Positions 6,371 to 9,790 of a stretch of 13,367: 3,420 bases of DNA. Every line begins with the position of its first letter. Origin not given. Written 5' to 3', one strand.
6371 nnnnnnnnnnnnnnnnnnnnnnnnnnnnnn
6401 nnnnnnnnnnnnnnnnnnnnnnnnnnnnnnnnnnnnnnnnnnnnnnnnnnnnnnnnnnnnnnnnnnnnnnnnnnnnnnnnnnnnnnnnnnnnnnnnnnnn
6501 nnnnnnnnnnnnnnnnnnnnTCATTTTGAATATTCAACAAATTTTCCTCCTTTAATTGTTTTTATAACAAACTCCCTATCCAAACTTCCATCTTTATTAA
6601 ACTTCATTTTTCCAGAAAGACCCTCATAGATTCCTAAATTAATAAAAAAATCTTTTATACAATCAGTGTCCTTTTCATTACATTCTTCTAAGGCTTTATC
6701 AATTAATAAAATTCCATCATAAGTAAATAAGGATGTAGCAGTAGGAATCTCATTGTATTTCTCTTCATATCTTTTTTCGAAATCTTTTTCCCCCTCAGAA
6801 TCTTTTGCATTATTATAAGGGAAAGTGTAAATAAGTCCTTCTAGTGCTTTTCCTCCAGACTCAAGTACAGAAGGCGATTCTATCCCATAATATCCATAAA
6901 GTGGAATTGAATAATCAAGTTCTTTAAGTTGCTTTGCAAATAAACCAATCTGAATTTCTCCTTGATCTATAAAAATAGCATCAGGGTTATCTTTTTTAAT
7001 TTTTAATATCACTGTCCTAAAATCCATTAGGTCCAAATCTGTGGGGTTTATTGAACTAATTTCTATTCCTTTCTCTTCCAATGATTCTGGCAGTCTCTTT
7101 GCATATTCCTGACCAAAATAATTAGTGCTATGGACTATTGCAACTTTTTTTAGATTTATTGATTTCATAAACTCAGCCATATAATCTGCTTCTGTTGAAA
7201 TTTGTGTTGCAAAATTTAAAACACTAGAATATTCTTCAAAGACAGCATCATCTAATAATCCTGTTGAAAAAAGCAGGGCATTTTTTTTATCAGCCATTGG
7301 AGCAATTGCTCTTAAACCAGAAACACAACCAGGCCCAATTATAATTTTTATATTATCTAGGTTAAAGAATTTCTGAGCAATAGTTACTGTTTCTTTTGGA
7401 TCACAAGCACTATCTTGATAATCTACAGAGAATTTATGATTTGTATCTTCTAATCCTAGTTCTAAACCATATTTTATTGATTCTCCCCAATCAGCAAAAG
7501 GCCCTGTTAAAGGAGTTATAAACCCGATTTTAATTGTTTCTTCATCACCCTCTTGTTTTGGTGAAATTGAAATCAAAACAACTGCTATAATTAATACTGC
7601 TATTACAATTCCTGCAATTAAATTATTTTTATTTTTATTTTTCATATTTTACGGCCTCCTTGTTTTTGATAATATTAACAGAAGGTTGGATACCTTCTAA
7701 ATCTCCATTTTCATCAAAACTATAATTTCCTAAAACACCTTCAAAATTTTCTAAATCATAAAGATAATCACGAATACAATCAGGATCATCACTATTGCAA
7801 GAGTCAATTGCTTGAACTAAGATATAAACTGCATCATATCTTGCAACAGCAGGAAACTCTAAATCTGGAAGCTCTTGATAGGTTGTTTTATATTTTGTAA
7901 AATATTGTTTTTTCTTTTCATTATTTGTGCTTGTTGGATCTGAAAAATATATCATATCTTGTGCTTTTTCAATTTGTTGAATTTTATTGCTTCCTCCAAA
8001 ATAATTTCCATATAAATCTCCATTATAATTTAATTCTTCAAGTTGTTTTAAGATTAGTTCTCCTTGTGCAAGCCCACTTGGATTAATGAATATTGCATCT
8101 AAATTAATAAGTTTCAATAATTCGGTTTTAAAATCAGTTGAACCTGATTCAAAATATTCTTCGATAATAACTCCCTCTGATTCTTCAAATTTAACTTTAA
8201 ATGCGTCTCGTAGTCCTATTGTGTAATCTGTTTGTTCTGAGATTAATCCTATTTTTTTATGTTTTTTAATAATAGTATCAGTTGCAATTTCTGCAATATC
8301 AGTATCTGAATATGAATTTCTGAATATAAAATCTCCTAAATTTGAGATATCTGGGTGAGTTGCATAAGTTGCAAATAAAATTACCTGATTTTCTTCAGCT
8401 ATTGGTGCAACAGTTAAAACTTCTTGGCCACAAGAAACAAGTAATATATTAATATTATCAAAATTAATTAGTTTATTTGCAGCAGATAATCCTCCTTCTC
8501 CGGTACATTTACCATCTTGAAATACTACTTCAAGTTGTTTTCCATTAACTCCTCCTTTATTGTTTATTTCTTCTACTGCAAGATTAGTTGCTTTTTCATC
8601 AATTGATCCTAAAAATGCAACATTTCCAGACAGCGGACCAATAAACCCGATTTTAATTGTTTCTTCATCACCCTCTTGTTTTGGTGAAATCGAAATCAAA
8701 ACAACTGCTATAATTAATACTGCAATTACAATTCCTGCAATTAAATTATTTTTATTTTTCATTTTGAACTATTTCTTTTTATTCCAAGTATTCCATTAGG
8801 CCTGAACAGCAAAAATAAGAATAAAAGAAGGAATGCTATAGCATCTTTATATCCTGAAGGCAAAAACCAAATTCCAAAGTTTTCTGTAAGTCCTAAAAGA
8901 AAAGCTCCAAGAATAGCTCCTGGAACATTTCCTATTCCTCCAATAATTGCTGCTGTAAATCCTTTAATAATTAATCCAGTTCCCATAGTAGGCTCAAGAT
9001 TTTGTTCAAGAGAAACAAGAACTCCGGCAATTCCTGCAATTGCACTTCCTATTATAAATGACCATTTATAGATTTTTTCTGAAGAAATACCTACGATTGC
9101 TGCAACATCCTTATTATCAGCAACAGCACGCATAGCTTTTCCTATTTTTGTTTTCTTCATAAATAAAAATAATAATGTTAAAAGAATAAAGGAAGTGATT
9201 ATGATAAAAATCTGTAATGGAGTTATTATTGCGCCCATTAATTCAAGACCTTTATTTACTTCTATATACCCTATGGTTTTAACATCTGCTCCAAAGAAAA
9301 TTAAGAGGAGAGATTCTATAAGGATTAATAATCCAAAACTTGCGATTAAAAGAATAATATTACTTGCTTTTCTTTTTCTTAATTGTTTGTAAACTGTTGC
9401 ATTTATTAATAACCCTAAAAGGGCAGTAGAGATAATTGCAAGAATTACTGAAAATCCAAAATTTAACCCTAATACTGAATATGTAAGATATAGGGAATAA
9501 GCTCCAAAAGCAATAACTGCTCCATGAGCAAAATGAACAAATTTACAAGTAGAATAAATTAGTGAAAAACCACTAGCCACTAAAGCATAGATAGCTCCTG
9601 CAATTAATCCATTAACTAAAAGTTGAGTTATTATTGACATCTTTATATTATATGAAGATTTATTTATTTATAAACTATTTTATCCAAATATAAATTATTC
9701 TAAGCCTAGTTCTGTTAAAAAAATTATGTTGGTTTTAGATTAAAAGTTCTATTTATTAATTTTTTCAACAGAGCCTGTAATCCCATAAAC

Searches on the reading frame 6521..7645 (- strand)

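Call 18: search_protein_families(library=pfam, proteins=[window:6521-7645:-], max_evalue=0.001)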
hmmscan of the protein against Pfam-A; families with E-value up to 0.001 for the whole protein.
window:6521-7645:- (374 aa): 3 families
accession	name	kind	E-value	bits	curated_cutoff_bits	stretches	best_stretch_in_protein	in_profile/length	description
PF13458.12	Peripla_BP_6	-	2.3e-49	169.3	31.7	1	37-367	1-342/343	Periplasmic binding protein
PF01094.35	ANF_receptor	-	9.9e-24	84.5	25.4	1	68-365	21-351/353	Receptor family ligand binding region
PF13433.12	Peripla_BP_5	-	3e-15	56.6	27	1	38-350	1-321/363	Periplasmic binding protein domain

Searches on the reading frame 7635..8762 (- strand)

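Call 18: search_protein_families(library=pfam, proteins=[window:7635-8762:-], max_evalue=0.001)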
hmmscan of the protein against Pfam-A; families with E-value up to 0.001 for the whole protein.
window:7635-8762:- (375 aa): 3 families
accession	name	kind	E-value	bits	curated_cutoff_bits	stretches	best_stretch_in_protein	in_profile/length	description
PF13458.12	Peripla_BP_6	-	6.7e-42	144.8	31.7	1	35-352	1-325/343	Periplasmic binding protein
PF01094.35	ANF_receptor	-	1.1e-27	97.4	25.4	1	56-356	3-341/353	Receptor family ligand binding region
PF13433.12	Peripla_BP_5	-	2.1e-16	60.4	27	1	36-133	1-97/363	Periplasmic binding protein domain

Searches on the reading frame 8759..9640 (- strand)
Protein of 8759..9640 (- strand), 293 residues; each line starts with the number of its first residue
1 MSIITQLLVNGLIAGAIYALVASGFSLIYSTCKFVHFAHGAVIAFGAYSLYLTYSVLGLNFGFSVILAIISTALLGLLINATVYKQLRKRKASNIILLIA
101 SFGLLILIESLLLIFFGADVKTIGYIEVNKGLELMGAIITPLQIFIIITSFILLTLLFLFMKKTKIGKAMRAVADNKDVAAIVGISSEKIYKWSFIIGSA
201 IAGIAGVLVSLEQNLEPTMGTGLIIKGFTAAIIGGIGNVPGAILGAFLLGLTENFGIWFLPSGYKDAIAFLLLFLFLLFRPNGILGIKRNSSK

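Call 82: search_protein_families(library=pfam, proteins=[window:8759-9640:-], max_evalue=0.001)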
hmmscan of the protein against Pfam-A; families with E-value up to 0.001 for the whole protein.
window:8759-9640:- (293 aa): 1 family
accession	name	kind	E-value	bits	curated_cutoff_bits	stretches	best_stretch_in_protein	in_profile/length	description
PF02653.21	BPD_transp_2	-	3.3e-41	141.7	26.8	1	8-277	2-269/269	Branched-chain amino acid transport system / permease component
